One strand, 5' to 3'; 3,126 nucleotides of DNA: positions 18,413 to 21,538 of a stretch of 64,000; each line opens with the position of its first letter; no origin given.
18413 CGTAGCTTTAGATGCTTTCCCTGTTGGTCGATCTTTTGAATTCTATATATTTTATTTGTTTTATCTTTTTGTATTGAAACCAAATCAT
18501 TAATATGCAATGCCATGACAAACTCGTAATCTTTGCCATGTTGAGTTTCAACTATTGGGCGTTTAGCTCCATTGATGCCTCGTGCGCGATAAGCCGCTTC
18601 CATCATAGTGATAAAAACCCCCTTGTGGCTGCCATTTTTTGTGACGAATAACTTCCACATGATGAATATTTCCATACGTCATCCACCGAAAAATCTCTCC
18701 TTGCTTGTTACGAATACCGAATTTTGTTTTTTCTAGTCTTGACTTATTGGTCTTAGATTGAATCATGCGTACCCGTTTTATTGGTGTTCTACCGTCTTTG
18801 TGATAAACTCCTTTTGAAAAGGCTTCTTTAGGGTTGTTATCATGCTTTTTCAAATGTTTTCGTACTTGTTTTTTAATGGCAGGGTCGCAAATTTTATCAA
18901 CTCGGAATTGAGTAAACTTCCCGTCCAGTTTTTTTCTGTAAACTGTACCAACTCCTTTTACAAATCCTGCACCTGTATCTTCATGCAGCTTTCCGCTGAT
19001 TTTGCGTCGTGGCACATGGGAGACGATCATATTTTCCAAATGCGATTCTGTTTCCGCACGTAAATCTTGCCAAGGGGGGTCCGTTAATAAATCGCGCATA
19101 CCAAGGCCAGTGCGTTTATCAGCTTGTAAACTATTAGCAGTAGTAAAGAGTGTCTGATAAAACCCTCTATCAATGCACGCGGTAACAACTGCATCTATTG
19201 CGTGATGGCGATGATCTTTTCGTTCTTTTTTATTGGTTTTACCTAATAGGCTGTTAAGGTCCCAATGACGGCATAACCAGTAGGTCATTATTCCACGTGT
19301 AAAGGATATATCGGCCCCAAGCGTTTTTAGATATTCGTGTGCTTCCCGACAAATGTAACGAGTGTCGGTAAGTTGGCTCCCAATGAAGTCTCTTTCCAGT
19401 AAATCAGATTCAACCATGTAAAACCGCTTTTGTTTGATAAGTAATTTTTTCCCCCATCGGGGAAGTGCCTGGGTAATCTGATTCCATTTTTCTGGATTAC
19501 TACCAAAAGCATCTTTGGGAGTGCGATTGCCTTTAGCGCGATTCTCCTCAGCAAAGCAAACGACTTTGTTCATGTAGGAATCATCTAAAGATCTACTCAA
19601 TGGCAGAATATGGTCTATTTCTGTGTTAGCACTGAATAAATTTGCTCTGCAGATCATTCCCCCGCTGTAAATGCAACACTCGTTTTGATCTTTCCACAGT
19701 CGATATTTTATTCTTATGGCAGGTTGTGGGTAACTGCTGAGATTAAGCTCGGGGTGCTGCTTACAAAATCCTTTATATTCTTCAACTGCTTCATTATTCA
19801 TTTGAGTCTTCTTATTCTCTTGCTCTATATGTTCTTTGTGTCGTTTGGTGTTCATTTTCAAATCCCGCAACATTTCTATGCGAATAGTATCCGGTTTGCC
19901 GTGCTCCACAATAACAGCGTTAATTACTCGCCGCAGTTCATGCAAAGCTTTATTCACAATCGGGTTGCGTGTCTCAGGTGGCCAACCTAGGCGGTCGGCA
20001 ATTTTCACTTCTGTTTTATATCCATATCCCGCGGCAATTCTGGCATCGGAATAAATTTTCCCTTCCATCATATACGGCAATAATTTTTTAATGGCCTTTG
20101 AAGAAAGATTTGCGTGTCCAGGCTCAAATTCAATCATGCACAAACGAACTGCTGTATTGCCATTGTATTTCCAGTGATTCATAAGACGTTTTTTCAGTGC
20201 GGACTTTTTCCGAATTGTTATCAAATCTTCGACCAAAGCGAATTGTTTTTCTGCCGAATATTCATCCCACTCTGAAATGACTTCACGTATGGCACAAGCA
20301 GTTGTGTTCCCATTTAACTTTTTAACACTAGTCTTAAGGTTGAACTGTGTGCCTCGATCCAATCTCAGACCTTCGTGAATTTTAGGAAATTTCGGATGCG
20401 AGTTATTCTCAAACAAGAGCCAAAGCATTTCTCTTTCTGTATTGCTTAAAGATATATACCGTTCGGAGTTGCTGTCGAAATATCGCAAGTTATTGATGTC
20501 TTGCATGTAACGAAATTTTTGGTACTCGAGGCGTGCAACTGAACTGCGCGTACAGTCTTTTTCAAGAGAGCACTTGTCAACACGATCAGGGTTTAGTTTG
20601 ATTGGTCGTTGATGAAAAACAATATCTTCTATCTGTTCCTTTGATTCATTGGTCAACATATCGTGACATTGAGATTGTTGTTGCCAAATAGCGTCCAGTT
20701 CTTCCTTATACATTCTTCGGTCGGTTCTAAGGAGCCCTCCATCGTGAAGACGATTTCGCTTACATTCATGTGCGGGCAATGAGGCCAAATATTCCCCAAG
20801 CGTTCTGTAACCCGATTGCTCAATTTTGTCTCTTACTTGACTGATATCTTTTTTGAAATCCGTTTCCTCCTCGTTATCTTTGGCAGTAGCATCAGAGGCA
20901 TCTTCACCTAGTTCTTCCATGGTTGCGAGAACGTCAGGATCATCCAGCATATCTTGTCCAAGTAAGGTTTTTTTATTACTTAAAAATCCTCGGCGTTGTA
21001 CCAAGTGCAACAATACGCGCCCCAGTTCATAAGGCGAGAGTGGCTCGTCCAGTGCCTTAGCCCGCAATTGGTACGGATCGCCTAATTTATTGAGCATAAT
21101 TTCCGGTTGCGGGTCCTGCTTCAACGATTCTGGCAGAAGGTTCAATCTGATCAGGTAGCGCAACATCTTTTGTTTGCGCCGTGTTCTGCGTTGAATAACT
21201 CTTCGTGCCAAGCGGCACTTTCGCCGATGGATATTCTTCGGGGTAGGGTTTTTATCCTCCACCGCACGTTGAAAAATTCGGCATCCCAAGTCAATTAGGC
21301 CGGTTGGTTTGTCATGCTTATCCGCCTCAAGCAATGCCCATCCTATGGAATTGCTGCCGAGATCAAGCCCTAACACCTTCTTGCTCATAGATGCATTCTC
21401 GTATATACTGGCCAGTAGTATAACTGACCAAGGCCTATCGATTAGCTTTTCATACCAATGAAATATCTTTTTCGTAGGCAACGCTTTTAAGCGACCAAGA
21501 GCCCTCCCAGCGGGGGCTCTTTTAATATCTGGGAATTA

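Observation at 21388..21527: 23-nt perfect anti-repeat 28 nt upstream of cas9 with downstream hairpins and terminator: tracrRNA candidate with puzzling geometry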

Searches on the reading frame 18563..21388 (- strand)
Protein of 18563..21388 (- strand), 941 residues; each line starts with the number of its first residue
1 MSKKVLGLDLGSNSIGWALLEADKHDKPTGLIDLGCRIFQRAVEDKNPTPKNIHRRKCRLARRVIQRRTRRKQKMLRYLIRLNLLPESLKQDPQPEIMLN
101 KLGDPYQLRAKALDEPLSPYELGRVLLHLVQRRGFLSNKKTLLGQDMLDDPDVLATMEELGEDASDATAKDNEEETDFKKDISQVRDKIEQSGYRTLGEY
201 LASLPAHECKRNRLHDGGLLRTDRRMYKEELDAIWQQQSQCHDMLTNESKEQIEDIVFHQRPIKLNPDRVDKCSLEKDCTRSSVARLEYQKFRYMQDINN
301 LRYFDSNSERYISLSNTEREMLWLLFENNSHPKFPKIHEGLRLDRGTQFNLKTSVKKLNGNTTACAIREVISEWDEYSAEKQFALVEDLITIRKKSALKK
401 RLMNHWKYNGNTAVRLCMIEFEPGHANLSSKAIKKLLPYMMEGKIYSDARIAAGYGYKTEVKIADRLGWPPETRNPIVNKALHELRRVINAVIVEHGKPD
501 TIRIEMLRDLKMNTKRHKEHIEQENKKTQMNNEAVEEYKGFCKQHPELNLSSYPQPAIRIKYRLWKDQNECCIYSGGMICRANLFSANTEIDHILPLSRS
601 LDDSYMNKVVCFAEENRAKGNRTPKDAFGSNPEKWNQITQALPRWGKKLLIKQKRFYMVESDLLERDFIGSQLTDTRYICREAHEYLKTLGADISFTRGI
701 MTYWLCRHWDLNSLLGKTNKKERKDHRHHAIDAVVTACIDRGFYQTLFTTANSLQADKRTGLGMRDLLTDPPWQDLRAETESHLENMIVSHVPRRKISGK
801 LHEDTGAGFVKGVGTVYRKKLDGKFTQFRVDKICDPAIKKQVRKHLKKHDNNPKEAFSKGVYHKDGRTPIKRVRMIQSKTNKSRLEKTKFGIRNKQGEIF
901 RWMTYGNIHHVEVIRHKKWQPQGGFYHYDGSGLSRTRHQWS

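Call 13: search_protein_families(library=ncbifam, proteins=[window:18563-21388:-])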
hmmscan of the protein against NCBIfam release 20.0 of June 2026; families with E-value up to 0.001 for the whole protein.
window:18563-21388:- (941 aa): 2 families
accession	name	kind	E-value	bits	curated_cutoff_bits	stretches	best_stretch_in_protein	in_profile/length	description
TIGR01865.2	cas_Csn1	equivalog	1.5e-169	566.4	100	1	5-916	2-932/1070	type II CRISPR RNA-guided endonuclease Cas9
NF049971.1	CRISPR_Cas9d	exception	2.3e-40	139.1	375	1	474-882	462-865/986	type II CRISPR RNA-guided endonuclease Cas9d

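Call 15: find_homologous_proteins(query=window:18563-21388:-, max_evalue=1e-30)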
Query window:18563-21388:- (941 aa): 3423 proteins with E <= 1e-30 among 8000 candidates; the best 120 are listed.
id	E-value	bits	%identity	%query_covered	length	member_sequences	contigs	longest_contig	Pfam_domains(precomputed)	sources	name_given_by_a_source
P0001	0.0e+0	2196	100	100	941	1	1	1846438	PF13395.13,PF18470.7,PF18541.8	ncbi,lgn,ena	-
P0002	0.0e+0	1341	65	98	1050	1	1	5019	PF13395.13,PF18470.7,PF18541.8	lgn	-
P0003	0.0e+0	1319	63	98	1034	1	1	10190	PF13395.13,PF18470.7,PF18541.8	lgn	-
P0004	0.0e+0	1306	63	98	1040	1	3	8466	PF13395.13,PF18470.7,PF18541.8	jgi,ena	-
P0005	0.0e+0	1271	61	98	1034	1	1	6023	PF13395.13,PF18470.7,PF18541.8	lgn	-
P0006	0.0e+0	1255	61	98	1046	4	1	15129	PF13395.13,PF18470.7,PF18541.8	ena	-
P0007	0.0e+0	1254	60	98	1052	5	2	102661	PF13395.13,PF18470.7,PF18541.8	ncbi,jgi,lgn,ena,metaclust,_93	metaclust:\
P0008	0.0e+0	1253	60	99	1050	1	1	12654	PF13395.13,PF18470.7,PF18541.8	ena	-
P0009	0.0e+0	1244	61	98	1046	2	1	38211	PF13395.13,PF18470.7,PF18541.8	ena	-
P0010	0.0e+0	1242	59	100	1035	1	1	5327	PF13395.13,PF18470.7,PF18541.8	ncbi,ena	-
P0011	0.0e+0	1242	61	98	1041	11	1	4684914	PF13395.13,PF18470.7,PF18541.8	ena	-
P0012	0.0e+0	1240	61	98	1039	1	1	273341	PF13395.13,PF18470.7,PF18541.8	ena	-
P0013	0.0e+0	1239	61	97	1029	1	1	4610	PF13395.13,PF18470.7,PF18541.8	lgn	-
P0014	0.0e+0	1238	55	100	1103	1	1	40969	PF13395.13,PF18470.7,PF18541.8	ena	-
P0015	0.0e+0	1238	60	97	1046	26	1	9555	PF13395.13,PF18470.7,PF18541.8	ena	-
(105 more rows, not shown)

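Call 17: find_related_loci(query=A1, collection=genome_contigs, flank=6000)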
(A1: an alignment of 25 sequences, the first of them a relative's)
Query A1 (941 aa) in genome_contigs; peptide patterns used: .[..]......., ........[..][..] (x = any residue, [..] = any of these).
599 stretches matched a pattern (row limit reached: there are more); 429 encode a relative of the query (tblastn E <= 1e-3); the best 80 are kept; 80 distinct loci.
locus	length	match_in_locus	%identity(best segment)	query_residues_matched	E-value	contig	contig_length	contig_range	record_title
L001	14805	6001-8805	63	3-937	0e+0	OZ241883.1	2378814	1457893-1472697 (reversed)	MAG: Candidatus Oxydemutator sp. isolate ab8917f1-825d-4d05-ac93-14152a76d45d genome assembly, chromosome: 1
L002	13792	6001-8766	59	1-926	0e+0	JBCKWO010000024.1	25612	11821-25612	Methylobacter sp. isolate SLM_LV1_0830-N19 Node_24_length_25612_cov_62.083240, whole genome shotgun sequence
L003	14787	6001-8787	61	1-917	0e+0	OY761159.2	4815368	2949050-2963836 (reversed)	MAG: Candidatus Binatia bacterium isolate a3054953-5fa8-48fb-90a5-e173aac96f7a genome assembly, chromosome: 1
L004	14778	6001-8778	61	1-926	0e+0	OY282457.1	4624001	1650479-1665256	MAG: uncultured Candidatus Binatia bacterium genome assembly, chromosome: 1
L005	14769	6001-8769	59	1-926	0e+0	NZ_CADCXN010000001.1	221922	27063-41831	Candidatus Methylobacter favarea isolate METHB21, whole genome shotgun sequence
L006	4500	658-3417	58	1-926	0e+0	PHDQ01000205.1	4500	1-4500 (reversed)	MAG: Bacteroidetes bacterium HGW-Bacteroidetes-13 08E140C01_10kDa_scaffold_5381, whole genome shotgun sequence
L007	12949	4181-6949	58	1-926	0e+0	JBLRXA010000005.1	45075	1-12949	MAG: Methylobacter sp. isolate TamC05-25 NODE_427_length_45075_cov_6.279565, whole genome shotgun sequence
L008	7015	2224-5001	57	1-926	0e+0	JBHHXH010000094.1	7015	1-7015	MAG: Nitrospiria bacterium isolate D_2_bin.29 NODE_5719_length_7015_cov_6.802874, whole genome shotgun sequence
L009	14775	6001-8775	59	1-918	0e+0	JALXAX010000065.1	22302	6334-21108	MAG: Thiotrichaceae bacterium isolate T2_metabat2_scaf2bin.050 T2_NODE_1918_length_22302_cov_3.809876, whole genome shot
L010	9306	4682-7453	59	1-917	0e+0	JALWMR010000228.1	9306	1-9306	MAG: Thiotrichaceae bacterium isolate M17_metabat2_scaf2bin.180 M17_NODE_8509_length_9306_cov_2.229219, whole genome sho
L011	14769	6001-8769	59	1-918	0e+0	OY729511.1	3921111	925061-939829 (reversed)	MAG: Candidatus Binatia bacterium isolate 9e32f69c-91e7-4ea3-9a30-d9bf58b5a9ec genome assembly, chromosome: 1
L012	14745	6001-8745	57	1-918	0e+0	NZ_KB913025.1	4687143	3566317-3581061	Methylovulum miyakonense HT12 MetmiDRAFT_scaffold1.1, whole genome shotgun sequence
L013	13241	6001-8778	58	1-926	0e+0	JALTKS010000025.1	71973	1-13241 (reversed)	MAG: Gammaproteobacteria bacterium isolate S139_maxbin2_scaf2bin.221 S139_NODE_163_length_71973_cov_124.007892, whole ge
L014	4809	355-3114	58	1-917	0e+0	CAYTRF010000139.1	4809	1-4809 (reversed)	MAG TPA_asm: uncultured Cocleimonas sp. isolate binchicken_co24_153 genome assembly, contig: NODE_8888_length_4809_cov_3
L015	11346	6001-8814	56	1-937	0e+0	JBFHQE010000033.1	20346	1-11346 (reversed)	MAG: Thiohalobacteraceae bacterium isolate Mix_sand08.2021.06.G.65 k141_581704_length_20346_cov_13.0000, whole genome sh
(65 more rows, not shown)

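Call 26: search_solved_structures(query=window:18563-21388:-, max_evalue=1e-10)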
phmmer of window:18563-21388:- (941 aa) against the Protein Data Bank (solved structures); distinct sequences matched with E-value up to 1e-10: 40.
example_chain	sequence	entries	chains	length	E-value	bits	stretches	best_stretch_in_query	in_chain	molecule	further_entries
9ar4_A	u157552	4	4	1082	1.3e-70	241.9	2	172-881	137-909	CRISPR-associated endonuclease Cas9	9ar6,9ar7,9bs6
8jtj_A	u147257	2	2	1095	7.5e-69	236.1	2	415-880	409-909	CRISPR-associated endonuclease Cas9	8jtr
8uza_A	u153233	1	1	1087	9.2e-68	232.5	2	416-880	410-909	CRISPR-associated endonuclease Cas9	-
8uzb_A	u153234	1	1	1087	9.9e-67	229.1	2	415-877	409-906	CRISPR-associated endonuclease Cas9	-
8ja0_A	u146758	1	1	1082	1.5e-64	221.8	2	426-746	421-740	CRISPR-associated endonuclease Cas9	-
6kc8_A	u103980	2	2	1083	1.6e-64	221.8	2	426-746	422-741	CRISPR-associated endonuclease Cas9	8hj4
6jdq_A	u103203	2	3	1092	1.6e-64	221.8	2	426-746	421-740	CRISPR-associated endonuclease Cas9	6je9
6jdv_A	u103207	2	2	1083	3.2e-63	217.5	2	426-746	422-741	CRISPR-associated endonuclease Cas9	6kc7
6je4_A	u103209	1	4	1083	3.4e-62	214.1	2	426-746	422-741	CRISPR-associated endonuclease Cas9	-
6je3_A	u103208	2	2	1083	1.1e-58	202.5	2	426-746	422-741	CRISPR-associated endonuclease Cas9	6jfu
21dz_A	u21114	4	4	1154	1.4e-58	202.1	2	426-746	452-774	CRISPR-associated endonuclease Cas9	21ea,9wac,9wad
8hnt_A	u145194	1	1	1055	8.2e-58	199.6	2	426-751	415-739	CRISPR-associated endonuclease Cas9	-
8hnw_A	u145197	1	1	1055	1.7e-56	195.3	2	426-751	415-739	CRISPR-associated endonuclease Cas9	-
8hnv_A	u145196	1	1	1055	1.9e-55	191.8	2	426-751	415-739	CRISPR-associated endonuclease Cas9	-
6rj9_C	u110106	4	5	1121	7.7e-41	143.4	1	459-774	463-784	CRISPR-associated endonuclease Cas9 1 | Streptococcus Thermophilus 1 Cas9 | Cas 9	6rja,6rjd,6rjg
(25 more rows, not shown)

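Call 27: find_encoding_contigs(protein=P0001, flank=1000, max_places=2)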
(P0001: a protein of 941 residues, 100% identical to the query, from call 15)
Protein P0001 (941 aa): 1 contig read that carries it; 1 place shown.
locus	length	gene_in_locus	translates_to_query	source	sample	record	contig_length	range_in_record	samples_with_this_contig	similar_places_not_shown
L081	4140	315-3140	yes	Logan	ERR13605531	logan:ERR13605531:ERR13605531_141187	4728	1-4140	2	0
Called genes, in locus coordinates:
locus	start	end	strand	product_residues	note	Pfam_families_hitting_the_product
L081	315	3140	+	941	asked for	PF18470:Cas9_a, PF13395:HNH_4, PF18541:RuvC_III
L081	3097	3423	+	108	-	-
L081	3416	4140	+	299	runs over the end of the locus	PF01867:Cas_Cas1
